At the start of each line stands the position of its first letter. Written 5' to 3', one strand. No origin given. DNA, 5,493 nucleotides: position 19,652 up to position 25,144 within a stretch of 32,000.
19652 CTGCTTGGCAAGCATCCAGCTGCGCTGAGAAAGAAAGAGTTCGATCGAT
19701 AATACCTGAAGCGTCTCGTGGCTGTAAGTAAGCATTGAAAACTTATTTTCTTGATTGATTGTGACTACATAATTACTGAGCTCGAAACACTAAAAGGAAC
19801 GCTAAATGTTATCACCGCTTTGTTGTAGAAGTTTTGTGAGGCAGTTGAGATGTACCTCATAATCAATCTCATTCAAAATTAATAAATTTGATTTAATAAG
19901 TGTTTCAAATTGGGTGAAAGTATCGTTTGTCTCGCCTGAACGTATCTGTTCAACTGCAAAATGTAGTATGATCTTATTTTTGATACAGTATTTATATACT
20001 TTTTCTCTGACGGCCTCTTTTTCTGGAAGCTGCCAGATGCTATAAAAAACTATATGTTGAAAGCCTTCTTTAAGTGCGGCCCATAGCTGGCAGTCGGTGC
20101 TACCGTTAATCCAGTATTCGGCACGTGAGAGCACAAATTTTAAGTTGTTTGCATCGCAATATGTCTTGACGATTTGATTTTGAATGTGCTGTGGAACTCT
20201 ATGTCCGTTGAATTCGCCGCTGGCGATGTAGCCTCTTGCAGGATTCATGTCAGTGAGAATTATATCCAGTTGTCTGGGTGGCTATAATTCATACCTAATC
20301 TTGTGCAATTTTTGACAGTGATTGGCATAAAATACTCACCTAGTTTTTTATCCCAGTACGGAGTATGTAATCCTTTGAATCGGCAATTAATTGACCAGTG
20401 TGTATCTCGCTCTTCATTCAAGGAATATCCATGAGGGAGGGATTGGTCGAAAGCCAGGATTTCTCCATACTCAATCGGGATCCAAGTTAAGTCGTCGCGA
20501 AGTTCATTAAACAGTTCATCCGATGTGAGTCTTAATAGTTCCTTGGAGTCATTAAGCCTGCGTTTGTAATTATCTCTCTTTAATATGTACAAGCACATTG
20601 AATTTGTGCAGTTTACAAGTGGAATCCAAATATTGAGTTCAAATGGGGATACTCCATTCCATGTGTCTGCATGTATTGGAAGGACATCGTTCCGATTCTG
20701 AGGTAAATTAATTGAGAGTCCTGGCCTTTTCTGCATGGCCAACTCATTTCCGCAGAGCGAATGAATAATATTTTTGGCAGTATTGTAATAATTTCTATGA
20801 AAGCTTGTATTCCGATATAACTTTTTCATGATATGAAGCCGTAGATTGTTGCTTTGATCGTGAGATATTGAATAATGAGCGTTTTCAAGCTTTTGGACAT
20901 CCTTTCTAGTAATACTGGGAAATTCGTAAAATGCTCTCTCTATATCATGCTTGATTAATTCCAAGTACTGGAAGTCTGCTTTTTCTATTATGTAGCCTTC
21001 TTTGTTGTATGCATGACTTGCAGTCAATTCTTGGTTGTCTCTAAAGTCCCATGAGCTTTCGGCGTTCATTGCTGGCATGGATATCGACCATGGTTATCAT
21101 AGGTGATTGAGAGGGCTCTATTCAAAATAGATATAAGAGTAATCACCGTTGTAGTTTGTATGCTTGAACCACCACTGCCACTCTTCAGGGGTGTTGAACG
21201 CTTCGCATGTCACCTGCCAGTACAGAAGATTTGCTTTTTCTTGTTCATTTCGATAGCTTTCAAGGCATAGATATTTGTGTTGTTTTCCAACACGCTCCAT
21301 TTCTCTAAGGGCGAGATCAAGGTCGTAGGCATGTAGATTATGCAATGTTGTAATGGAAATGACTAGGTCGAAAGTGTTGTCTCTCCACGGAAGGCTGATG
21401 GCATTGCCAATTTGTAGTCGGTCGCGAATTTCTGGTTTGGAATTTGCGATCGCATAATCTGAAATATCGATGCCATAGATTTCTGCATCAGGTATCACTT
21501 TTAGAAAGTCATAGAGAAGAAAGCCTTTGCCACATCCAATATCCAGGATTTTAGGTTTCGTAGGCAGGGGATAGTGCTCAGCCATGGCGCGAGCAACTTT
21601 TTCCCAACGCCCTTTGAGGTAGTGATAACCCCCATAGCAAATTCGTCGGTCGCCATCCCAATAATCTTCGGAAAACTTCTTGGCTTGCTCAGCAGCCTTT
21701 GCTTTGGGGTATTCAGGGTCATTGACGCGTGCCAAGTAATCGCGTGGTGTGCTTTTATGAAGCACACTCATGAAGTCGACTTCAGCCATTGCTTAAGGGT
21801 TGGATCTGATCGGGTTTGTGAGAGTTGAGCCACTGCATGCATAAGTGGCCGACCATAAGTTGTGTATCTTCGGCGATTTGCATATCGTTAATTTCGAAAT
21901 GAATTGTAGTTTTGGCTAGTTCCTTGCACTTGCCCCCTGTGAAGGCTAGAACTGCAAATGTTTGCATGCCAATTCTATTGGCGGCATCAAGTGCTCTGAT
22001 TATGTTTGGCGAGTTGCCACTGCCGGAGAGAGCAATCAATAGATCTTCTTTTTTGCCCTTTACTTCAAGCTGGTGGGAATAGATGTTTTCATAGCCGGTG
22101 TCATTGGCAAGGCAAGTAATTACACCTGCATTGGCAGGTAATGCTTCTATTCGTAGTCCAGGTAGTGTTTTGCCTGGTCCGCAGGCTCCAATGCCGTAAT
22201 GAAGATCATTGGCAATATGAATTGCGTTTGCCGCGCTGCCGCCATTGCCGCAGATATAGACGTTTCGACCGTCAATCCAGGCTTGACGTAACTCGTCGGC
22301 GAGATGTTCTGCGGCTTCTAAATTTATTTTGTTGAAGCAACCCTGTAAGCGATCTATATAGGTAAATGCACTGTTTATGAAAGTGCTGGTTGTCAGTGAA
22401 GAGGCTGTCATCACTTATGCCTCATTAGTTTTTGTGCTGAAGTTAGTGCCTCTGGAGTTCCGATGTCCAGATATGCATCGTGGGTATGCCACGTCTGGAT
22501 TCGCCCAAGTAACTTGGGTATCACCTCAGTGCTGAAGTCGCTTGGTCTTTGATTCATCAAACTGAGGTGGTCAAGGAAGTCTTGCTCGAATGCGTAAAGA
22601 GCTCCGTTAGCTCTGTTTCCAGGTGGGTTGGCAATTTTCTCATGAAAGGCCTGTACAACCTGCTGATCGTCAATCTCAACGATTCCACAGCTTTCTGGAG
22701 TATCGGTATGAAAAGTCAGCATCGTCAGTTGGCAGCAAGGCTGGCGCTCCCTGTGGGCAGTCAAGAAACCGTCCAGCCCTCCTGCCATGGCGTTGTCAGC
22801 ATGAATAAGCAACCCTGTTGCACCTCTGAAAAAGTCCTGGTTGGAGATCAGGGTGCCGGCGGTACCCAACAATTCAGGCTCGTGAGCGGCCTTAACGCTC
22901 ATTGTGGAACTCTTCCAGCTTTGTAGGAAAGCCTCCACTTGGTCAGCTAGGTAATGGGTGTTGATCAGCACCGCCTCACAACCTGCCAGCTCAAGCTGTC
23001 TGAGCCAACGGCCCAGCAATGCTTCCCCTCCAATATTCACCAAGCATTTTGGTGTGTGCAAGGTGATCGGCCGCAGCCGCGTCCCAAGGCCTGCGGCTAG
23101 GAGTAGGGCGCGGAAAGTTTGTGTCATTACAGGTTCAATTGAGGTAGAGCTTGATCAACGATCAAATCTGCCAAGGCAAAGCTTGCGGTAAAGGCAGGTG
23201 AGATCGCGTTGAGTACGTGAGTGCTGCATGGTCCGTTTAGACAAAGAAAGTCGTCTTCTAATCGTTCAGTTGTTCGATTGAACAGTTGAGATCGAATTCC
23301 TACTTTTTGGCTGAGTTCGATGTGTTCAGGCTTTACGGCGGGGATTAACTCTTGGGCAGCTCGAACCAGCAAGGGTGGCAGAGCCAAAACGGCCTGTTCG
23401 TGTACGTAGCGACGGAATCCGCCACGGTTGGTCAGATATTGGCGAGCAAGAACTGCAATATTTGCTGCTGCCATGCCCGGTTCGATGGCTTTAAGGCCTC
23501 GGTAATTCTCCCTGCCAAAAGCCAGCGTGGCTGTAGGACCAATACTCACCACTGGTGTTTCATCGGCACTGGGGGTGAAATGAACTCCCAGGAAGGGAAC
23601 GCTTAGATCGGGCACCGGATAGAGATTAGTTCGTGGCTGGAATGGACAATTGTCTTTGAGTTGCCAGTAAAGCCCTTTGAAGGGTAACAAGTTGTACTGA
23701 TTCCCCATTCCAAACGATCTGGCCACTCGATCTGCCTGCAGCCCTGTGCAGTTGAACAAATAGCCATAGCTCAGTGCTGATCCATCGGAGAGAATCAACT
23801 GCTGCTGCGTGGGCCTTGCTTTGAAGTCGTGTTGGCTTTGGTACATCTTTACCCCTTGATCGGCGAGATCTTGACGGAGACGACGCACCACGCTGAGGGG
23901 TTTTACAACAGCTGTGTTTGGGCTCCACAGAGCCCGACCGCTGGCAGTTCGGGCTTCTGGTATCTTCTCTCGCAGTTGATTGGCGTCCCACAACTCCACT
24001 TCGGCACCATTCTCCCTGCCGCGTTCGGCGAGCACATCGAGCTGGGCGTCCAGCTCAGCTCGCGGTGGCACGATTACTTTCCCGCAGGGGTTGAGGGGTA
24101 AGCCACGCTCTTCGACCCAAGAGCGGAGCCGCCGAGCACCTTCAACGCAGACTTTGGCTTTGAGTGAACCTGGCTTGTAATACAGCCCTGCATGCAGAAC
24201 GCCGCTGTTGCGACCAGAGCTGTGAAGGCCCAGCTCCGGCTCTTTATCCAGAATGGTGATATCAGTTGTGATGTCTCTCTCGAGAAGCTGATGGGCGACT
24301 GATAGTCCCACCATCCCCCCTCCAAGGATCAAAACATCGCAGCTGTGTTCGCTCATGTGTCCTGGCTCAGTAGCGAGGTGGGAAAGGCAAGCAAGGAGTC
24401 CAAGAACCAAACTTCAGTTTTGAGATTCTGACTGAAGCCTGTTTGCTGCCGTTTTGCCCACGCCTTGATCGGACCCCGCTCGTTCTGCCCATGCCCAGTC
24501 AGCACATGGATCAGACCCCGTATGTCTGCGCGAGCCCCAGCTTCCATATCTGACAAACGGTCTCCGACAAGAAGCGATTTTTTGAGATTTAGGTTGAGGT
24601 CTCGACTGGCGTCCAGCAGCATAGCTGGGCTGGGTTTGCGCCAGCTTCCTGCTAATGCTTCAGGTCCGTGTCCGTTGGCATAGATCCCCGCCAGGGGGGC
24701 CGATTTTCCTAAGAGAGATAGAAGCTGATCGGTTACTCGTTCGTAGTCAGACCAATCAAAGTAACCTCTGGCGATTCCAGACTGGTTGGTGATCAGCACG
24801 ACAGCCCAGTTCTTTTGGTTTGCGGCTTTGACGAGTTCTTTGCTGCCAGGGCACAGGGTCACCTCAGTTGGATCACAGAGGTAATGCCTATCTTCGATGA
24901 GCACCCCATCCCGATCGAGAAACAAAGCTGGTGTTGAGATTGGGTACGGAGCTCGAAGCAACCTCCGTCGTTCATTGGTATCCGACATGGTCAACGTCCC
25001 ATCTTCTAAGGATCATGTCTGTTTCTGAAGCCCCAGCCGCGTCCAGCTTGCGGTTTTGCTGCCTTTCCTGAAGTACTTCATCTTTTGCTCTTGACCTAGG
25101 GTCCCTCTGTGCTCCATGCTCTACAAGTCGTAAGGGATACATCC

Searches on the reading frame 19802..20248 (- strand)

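Call 12: search_protein_families(library=pfam, proteins=[window:19802-20248:-])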
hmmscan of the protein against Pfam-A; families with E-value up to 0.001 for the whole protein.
window:19802-20248:- (148 aa): 0 families

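Call 56: search_protein_families(library=ncbifam, proteins=[window:19802-20248:-], max_evalue=0.0001)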
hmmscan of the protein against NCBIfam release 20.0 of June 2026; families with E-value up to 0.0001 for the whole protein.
window:19802-20248:- (148 aa): 1 family
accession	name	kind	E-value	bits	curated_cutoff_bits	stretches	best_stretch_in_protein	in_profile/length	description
TIGR04323.1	SpoChoClust_1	subfamily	3.1e-24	85.3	55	1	5-120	3-118/122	LIC12192 family sporadic carbohydrate cluster protein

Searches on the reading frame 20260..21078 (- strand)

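Call 12: search_protein_families(library=pfam, proteins=[window:20260-21078:-])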
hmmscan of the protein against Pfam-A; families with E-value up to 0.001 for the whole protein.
window:20260-21078:- (272 aa): 0 families

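Call 56: search_protein_families(library=ncbifam, proteins=[window:20260-21078:-], max_evalue=0.0001)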
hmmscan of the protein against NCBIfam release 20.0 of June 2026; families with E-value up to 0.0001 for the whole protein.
window:20260-21078:- (272 aa): 1 family
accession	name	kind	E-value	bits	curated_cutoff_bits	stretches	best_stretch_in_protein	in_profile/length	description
TIGR04324.1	SpoChoClust_2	subfamily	2.1e-73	246.9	150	1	23-267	3-247/248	sporadic carbohydrate cluster 2OG-Fe(II) oxygenase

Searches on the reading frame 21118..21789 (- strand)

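Call 12: search_protein_families(library=pfam, proteins=[window:21118-21789:-])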
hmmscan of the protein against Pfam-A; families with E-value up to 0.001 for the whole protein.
window:21118-21789:- (223 aa): 9 families
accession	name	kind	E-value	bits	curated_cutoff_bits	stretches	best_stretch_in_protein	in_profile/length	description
PF13847.12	Methyltransf_31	-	1.1e-21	77.5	27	1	80-210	6-143/145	Methyltransferase domain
PF08241.18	Methyltransf_11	-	1.4e-17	64.5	21.2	1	82-175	1-94/95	Methyltransferase domain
PF13649.12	Methyltransf_25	-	6e-16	59.4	27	1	81-169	1-94/97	Methyltransferase domain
PF08242.18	Methyltransf_12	-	5e-11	43.6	30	1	82-166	1-90/98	Methyltransferase domain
PF13489.12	Methyltransf_23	-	1.7e-09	38.1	27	1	65-214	12-160/164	Methyltransferase domain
PF05175.20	MTS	-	2.5e-07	31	23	1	62-150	16-109/170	Methyltransferase small domain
PF01209.24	Ubie_methyltran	-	4.5e-07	29.9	20.1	1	64-188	38-164/233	ubiE/COQ5 methyltransferase family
PF13679.12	Methyltransf_32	-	0.00015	22.2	27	1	66-126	14-77/143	Methyltransferase domain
PF07021.18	MetW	-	0.00042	20.4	21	1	79-170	15-104/193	Methionine biosynthesis protein MetW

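Call 56: search_protein_families(library=ncbifam, proteins=[window:21118-21789:-], max_evalue=0.0001)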
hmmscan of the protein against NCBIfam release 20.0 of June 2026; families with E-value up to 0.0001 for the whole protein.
window:21118-21789:- (223 aa): 21 families
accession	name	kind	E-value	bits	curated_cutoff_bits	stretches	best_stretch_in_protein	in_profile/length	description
TIGR02072.1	BioC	equivalog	5.2e-12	46.1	184.95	1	76-182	33-138/244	malonyl-ACP O-methyltransferase BioC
TIGR01934.1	MenG_MenH_UbiE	subfamily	1.4e-11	44.2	158.35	1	62-185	27-151/223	ubiquinone/menaquinone biosynthesis methyltransferase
NF004452.0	PRK05785.1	equivalog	1e-10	41.5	207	1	77-170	50-139/228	hypothetical protein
NF045667.1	MTase_DVU1556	equivalog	1.5e-10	40.9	155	1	66-178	11-121/213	DVU_1556 family methyltransferase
NF043040.1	corrin_prot_MT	hypoth_equivalog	2.5e-09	36.9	180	1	60-171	25-142/216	corrinoid protein-associated methyltransferase CpaM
NF001244.0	PRK00216.1-5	equivalog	5e-09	35.8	216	1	73-184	45-162/236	bifunctional demethylmenaquinone methyltransferase/2-methoxy-6-polyprenyl-1,4-benzoquinol methylase UbiE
NF001243.0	PRK00216.1-4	equivalog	9.1e-09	35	235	1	78-180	48-156/237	demethylmenaquinone methyltransferase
NF008300.0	PRK11088.1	equivalog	2.5e-08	33.8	303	1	62-147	71-159/272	23S rRNA (guanine(745)-N(1))-methyltransferase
TIGR02752.1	MenG_heptapren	equivalog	3.5e-08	33.3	419.85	1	80-181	48-155/231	demethylmenaquinone methyltransferase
NF047649.1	MTase_UXPK_star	exception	8.3e-08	31.6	460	1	80-172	80-177/283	methyltransferase/UXPK-star double selenoprotein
TIGR03587.1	Pse_Me-ase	hypoth_equivalog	1.5e-07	31.7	112.05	1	78-183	44-147/204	pseudaminic acid biosynthesis-associated methylase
NF001241.0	PRK00216.1-2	equivalog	4.7e-07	29.7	327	1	69-174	43-145/231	demethylmenaquinone methyltransferase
TIGR02081.1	metW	equivalog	1.3e-06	28.1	189.5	1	76-170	12-104/194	methionine biosynthesis protein MetW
NF004851.0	PRK06202.1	equivalog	3.5e-06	26.6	243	1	77-170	60-160/237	hypothetical protein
TIGR03534.1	RF_mod_PrmC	equivalog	9.5e-06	25.2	199.1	1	66-121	77-132/253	peptide chain release factor N(5)-glutamine methyltransferase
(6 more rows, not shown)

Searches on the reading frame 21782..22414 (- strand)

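Call 12: search_protein_families(library=pfam, proteins=[window:21782-22414:-])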
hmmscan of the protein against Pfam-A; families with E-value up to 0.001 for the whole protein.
window:21782-22414:- (210 aa): 1 family
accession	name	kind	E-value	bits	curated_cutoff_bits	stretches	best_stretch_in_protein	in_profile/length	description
PF13580.11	SIS_2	-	1.4e-17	64.4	27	1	31-155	17-136/138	SIS domain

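Call 56: search_protein_families(library=ncbifam, proteins=[window:21782-22414:-], max_evalue=0.0001)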
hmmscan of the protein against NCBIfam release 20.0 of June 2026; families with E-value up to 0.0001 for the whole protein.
window:21782-22414:- (210 aa): 7 families
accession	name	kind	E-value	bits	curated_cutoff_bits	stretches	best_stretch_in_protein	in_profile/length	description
TIGR00441.1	gmhA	equivalog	1.9e-29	102.7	209.45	1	44-194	6-151/154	D-sedoheptulose 7-phosphate isomerase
NF010546.0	PRK13936.1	equivalog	1.8e-25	89.9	276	1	35-192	29-185/197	phosphoheptose isomerase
NF001628.0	PRK00414.1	equivalog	4.3e-24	85.2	265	1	29-172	24-161/192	D-sedoheptulose 7-phosphate isomerase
NF010547.0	PRK13938.1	equivalog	4.9e-23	81.8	320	1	28-182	24-173/196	D-sedoheptulose 7-phosphate isomerase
NF008138.0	PRK10886.1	equivalog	1.3e-19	70.7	352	1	33-166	25-153/196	DnaA initiator-associating protein DiaA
TIGR03127.2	RuMP_HxlB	equivalog_domain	9.9e-08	32.1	160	1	121-180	71-130/178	6-phospho-3-hexuloisomerase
NF003915.0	PRK05441.1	subfamily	9.5e-06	24.8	168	1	119-177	128-186/300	N-acetylmuramic acid 6-phosphate etherase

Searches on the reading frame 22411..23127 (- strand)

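Call 12: search_protein_families(library=pfam, proteins=[window:22411-23127:-])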
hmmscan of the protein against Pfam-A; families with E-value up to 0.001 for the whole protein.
window:22411-23127:- (238 aa): 2 families
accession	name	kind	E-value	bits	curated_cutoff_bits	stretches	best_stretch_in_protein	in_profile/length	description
PF00483.29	NTP_transferase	-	5.8e-32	111.6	21.2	1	7-235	2-242/245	Nucleotidyl transferase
PF12804.13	NTP_transf_3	-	5.5e-08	33.6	27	1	7-75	1-62/160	MobA-like NTP transferase domain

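Call 56: search_protein_families(library=ncbifam, proteins=[window:22411-23127:-], max_evalue=0.0001)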
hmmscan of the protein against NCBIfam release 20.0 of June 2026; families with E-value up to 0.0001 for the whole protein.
window:22411-23127:- (238 aa): 26 families (the best 25 are shown)
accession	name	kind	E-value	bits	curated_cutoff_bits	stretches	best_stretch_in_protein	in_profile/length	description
NF052502.1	man1P_GTase_Rv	exception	3e-30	105.3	440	1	7-230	3-225/352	mannose-1-phosphate guanylyltransferase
TIGR03992.1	Arch_glmU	subfamily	3.8e-28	98.5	292.1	1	6-234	2-226/393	bifunctional sugar-1-phosphate nucleotidylyltransferase/acetyltransferase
NF045761.1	NAMPUrTaseMurU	equivalog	7.4e-23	81.6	250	1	6-232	2-224/226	N-acetylmuramate alpha-1-phosphate uridylyltransferase MurU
NF041313.1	UDPGP_AglF_Halo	equivalog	8.7e-22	77.7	400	1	6-228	2-227/234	UTP--glucose-1-phosphate uridylyltransferase AglF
TIGR01208.1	rmlA_long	equivalog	7.7e-18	64.5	320.25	1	6-233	1-232/353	glucose-1-phosphate thymidylyltransferase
NF041173.1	Sug_nt_acttase_Thmprot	equivalog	1.4e-17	63.8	600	1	6-234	2-226/405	bifunctional sugar-1-phosphate nucleotidylyltransferase/acetyltransferase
NF045697.1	MurNAcPUrMurU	equivalog_domain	7.8e-17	61.4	370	1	8-95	1-88/229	N-acetylmuramate alpha-1-phosphate uridylyltransferase MurU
NF049965.1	GlMnHpPGnyltfHddC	equivalog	3.5e-15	56.2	300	1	6-228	2-214/221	D-glycero-D-manno-heptose 1-phosphate guanosyltransferase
TIGR01207.1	rmlA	equivalog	1.6e-14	53.7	360.65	1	7-233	2-234/286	glucose-1-phosphate thymidylyltransferase RfbA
TIGR02091.1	glgC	equivalog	3.2e-14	52.8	424.9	1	7-231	3-255/364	glucose-1-phosphate adenylyltransferase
NF012024.0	PRK15480.1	equivalog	3.7e-13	49.2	588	1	4-187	3-186/292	glucose-1-phosphate thymidylyltransferase RfbA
NF003670.0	PRK05293.1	equivalog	1e-11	44.4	470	1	4-231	4-254/382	glucose-1-phosphate adenylyltransferase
TIGR01173.1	glmU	equivalog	4.5e-11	42.3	366.85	1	6-185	2-177/452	bifunctional UDP-N-acetylglucosamine diphosphorylase/glucosamine-1-phosphate N-acetyltransferase GlmU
NF010933.0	PRK14353.1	equivalog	1.4e-10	40.4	505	1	3-167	4-163/453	bifunctional UDP-N-acetylglucosamine diphosphorylase/glucosamine-1-phosphate N-acetyltransferase GlmU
NF001947.0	PRK00725.1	subfamily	2.2e-10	39.9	470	1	4-212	16-251/426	glucose-1-phosphate adenylyltransferase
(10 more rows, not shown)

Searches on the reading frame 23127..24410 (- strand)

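Call 12: search_protein_families(library=pfam, proteins=[window:23127-24410:-])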
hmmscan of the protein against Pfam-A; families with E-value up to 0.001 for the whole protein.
window:23127-24410:- (427 aa): 3 families
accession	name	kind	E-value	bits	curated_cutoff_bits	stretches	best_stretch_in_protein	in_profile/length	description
PF01266.30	DAO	-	1.1e-47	163.7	27.9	1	25-419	1-352/353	FAD dependent oxidoreductase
PF13450.12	NAD_binding_8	-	3.4e-06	27.7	21.9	1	28-67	1-38/68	NAD(P)-binding Rossmann-like domain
PF00890.30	FAD_binding_2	-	0.00057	19.6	20.4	0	25-65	1-39/414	FAD binding domain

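Call 56: search_protein_families(library=ncbifam, proteins=[window:23127-24410:-], max_evalue=0.0001)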
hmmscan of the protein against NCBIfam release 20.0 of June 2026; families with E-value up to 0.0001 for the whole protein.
window:23127-24410:- (427 aa): 10 families
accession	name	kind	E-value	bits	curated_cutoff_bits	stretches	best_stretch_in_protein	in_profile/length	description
NF008726.1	PRK11728.1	equivalog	4.8e-86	289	299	1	24-419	1-389/389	L-2-hydroxyglutarate oxidase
NF033460.1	glycerol3P_ox_II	equivalog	9.1e-25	87.6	460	1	24-302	2-279/361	type 2 glycerol-3-phosphate oxidase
TIGR02352.1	thiamin_ThiO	equivalog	6e-17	61.8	250.8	1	26-242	1-223/351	glycine oxidase ThiO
NF050086.1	pipecolate_AmaA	exception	8.2e-12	44.5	600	1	18-96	20-95/425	L-pipecolate oxidase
TIGR03197.1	MnmC_Cterm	equivalog_domain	8.8e-11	41.5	174.2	1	25-231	1-208/400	FAD-dependent 5-carboxymethylaminomethyl-2-thiouridine(34) oxidoreductase MnmC1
NF002480.1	PRK01747.1-1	equivalog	3.8e-09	35.5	540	1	21-228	246-454/645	bifunctional tRNA (5-methylaminomethyl-2-thiouridine)(34)-methyltransferase MnmC2/FAD-dependent 5-carboxymethylaminomethyl-2-thiouridine(34)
TIGR03364.1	HpnW_proposed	hypoth_equivalog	1.6e-08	34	285.1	1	25-223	2-194/365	TIGR03364 family FAD-dependent oxidoreductase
TIGR03329.1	Phn_aa_oxid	hypoth_equivalog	1.6e-07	30.5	632.8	0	17-72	18-72/460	putative aminophosphonate oxidoreductase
NF008313.0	PRK11101.1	equivalog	1.6e-05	23.7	425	1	19-186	4-165/548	anaerobic glycerol-3-phosphate dehydrogenase subunit A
NF005599.0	PRK07333.1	equivalog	4.9e-05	22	549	0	21-73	10-62/414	ubiquinone biosynthesis hydroxylase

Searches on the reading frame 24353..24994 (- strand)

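Call 12: search_protein_families(library=pfam, proteins=[window:24353-24994:-])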
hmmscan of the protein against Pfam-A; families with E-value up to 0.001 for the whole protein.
window:24353-24994:- (213 aa): 5 families
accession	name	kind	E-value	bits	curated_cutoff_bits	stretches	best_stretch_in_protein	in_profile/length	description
PF13242.12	Hydrolase_like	-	1.5e-10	41.2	22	1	118-173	2-57/75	HAD-hyrolase-like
PF00702.32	Hydrolase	-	1.2e-09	39.3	26.4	1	34-157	86-191/191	haloacid dehalogenase-like hydrolase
PF13419.12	HAD_2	-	3.6e-07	30.9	23.8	1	119-159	134-174/178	Haloacid dehalogenase-like hydrolase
PF08645.17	PNK3P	-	1.3e-05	25.4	22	1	53-147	36-127/161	Polynucleotide kinase 3 phosphatase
PF13344.12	Hydrolase_6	-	0.00025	21.5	27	1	25-76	2-44/101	Haloacid dehalogenase-like hydrolase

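Call 56: search_protein_families(library=ncbifam, proteins=[window:24353-24994:-], max_evalue=0.0001)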
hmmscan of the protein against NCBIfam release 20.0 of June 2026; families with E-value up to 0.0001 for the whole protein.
window:24353-24994:- (213 aa): 11 families
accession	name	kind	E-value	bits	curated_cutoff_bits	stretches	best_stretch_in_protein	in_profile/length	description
NF006506.0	PRK08942.1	equivalog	6.1e-34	117.1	178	1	21-174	3-157/182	D-glycero-beta-D-manno-heptose 1,7-bisphosphate 7-phosphatase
NF050049.1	HBPPhtaseGmhB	domain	1.9e-30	105.9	250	1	21-166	3-146/171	D-glycero-alpha-D-manno-heptose-1,7-bisphosphate 7-phosphatase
TIGR00213.1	GmhB_yaeD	subfamily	3.4e-29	101.7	149.6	1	22-171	2-157/176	D-glycero-beta-D-manno-heptose 1,7-bisphosphate 7-phosphatase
TIGR01656.1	Histidinol-ppas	subfamily_domain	1.6e-28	99.5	84.15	1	22-160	1-142/149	histidinol-phosphate phosphatase domain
TIGR01662.1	HAD-SF-IIIA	subfamily_domain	2.8e-23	82.6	44.6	1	23-159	2-134/141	HAD-IIIA family hydrolase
NF005264.0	PRK06769.1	equivalog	4.8e-20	72.1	217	1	22-195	5-168/175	HAD-IIIA family hydrolase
NF003937.0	PRK05446.1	equivalog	1.4e-12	47.3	443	1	21-163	3-148/355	bifunctional histidinol-phosphatase/imidazoleglycerol-phosphate dehydratase HisB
TIGR01261.1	hisB_Nterm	equivalog_domain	9.6e-11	41.4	140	1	22-161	2-144/161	histidinol-phosphatase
TIGR01449.2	PGP_bact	equivalog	1.6e-05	24.5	180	1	37-178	75-196/213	phosphoglycolate phosphatase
TIGR01460.1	HAD-SF-IIA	subfamily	4.5e-05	23.4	100.15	0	25-74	2-42/246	HAD-IIA family hydrolase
NF009695.0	PRK13222.1-2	equivalog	6.7e-05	22.5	225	0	119-176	149-203/226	phosphoglycolate phosphatase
